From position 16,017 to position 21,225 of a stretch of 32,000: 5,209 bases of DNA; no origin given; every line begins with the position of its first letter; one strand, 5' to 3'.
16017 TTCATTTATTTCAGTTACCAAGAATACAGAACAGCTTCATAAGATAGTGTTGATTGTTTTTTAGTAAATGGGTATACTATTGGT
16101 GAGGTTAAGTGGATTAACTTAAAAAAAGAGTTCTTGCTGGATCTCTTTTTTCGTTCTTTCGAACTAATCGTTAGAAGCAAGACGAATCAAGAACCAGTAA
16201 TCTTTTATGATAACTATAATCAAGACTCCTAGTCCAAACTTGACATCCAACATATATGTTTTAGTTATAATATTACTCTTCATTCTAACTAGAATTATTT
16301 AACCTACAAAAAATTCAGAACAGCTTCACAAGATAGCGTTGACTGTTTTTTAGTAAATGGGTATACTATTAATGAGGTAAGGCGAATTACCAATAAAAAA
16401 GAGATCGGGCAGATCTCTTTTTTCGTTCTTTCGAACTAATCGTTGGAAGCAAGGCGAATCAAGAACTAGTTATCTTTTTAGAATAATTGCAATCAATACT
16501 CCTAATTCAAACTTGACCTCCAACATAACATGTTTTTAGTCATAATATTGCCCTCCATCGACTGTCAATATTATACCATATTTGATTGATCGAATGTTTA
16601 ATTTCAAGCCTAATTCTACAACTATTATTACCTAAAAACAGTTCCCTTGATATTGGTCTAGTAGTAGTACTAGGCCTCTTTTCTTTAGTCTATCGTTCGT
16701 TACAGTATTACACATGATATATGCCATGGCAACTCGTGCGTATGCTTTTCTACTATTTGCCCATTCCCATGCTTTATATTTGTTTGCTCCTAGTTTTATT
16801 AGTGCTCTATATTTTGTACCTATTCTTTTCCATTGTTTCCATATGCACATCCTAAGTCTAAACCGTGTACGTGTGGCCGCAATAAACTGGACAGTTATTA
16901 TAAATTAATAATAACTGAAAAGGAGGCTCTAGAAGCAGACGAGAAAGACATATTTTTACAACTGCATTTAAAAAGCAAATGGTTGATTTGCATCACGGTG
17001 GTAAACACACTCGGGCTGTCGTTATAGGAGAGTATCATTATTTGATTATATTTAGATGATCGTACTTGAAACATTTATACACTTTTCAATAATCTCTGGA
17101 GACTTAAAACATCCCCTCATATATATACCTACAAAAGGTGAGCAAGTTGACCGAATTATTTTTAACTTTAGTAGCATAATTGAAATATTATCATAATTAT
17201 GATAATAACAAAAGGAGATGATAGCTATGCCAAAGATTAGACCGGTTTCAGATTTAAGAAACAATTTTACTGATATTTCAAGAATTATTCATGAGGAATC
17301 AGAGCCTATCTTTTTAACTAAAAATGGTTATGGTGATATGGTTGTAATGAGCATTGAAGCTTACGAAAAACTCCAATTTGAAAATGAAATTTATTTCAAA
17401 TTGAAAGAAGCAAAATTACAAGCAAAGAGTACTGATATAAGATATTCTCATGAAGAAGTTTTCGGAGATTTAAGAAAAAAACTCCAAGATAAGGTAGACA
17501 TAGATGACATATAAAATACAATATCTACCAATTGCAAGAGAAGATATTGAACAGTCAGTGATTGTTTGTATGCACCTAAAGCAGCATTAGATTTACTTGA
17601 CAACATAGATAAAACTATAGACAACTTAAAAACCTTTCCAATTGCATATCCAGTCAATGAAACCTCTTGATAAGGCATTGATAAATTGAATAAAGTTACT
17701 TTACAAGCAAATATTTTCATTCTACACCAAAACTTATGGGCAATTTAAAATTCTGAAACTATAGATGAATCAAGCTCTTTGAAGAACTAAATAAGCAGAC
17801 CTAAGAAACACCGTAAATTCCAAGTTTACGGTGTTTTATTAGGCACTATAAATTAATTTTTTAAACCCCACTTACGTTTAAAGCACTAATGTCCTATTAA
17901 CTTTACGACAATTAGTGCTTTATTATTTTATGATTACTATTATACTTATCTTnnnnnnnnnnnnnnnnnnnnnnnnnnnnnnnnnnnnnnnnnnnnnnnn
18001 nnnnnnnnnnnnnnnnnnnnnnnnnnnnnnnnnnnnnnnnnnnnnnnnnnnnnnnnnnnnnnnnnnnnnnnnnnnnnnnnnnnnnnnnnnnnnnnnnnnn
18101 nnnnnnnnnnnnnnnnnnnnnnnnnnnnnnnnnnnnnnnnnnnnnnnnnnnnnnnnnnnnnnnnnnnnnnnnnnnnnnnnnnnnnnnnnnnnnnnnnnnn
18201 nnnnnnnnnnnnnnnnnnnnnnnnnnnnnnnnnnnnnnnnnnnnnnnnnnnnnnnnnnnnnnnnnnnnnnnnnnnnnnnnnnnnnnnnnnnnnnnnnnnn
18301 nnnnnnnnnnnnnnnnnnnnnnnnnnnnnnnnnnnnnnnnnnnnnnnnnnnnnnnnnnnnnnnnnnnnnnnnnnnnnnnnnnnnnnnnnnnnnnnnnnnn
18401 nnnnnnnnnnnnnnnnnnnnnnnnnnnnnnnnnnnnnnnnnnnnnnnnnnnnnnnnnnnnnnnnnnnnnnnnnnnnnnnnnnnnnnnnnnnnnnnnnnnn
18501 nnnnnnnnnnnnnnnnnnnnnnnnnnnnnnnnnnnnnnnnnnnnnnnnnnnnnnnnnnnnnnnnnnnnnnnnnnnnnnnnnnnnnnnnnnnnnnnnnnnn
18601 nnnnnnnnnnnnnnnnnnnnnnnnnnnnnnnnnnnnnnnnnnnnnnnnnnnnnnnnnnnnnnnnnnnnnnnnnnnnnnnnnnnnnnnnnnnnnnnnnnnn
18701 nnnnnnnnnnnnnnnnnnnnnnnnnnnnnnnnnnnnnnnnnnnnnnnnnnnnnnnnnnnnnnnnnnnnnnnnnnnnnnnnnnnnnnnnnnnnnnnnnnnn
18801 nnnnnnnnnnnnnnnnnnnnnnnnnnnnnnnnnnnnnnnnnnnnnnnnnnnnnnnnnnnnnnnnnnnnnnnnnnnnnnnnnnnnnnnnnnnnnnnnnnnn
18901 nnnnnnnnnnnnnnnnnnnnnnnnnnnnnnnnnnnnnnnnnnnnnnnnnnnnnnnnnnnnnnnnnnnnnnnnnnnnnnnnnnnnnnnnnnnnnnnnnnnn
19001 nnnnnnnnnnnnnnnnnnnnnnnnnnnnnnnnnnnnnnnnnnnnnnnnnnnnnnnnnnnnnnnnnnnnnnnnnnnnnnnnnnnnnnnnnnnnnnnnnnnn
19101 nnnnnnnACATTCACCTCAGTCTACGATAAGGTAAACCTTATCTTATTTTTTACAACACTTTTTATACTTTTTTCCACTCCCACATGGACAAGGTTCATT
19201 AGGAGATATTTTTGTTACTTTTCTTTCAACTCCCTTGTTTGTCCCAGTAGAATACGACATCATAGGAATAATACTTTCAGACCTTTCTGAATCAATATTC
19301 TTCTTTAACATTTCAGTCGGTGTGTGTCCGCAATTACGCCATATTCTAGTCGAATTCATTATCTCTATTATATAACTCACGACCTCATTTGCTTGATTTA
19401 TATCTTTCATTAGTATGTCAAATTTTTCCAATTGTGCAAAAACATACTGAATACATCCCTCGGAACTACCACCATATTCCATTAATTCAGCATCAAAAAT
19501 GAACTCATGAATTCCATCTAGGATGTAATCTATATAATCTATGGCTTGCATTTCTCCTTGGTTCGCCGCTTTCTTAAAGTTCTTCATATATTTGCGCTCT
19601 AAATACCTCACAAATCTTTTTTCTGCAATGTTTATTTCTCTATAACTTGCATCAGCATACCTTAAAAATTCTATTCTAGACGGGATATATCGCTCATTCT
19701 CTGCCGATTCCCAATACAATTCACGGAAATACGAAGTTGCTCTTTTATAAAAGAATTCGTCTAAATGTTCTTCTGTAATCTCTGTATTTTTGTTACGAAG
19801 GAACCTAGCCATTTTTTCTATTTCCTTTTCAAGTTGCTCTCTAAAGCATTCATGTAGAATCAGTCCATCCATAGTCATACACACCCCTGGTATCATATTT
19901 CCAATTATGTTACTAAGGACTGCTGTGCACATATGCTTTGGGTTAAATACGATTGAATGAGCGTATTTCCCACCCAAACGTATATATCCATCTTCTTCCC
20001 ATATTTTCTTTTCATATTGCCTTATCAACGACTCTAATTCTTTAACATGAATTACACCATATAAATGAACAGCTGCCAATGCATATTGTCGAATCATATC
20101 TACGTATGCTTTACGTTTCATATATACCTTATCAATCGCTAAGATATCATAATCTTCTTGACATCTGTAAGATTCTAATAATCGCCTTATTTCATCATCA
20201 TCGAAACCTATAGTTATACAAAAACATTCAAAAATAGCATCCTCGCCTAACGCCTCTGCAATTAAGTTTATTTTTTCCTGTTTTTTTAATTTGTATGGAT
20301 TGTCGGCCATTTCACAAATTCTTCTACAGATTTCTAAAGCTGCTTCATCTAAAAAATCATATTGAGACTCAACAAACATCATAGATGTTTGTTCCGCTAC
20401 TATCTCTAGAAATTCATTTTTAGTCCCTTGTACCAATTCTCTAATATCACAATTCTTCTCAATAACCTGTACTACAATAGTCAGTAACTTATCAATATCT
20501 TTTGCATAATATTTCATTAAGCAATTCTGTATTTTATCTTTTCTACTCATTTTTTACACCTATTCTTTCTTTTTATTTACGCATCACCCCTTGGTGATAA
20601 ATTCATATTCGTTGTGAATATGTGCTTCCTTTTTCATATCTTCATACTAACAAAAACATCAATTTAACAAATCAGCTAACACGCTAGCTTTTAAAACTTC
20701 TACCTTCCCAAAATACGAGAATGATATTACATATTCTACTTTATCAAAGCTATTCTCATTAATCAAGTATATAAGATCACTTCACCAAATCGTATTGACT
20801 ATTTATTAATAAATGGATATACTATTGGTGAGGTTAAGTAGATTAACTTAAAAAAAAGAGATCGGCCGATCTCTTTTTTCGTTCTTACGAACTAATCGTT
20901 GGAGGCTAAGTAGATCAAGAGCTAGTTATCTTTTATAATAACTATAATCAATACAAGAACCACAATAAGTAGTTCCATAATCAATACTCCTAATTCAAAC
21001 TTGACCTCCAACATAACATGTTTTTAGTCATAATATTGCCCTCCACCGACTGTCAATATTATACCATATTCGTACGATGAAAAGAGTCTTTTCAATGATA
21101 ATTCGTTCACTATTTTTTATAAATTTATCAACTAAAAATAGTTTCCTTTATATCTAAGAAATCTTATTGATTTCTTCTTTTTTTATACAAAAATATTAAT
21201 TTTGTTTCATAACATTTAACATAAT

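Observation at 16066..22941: The sRNA recognition segment co-varies with its own target in each copy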

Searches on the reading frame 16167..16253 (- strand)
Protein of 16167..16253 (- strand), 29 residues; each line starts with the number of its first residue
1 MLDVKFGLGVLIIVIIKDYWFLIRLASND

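Call 12: search_protein_families(library=pfam, proteins=[window:16167-16253:-], max_evalue=1)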
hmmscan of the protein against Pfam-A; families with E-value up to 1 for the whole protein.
seq(29 aa): 0 families

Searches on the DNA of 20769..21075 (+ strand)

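Call 15: search_dna_similar(query=window:20769-21075:+, collection=plasmids, mode=distant, max_evalue=0.001)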
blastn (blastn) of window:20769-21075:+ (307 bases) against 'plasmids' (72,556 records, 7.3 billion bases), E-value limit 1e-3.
No match.

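Call 16: search_dna_similar(query=window:20769-21075:+, collection=phages, mode=distant, max_evalue=0.001)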
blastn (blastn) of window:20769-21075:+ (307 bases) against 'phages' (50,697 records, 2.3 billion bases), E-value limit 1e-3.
No match.
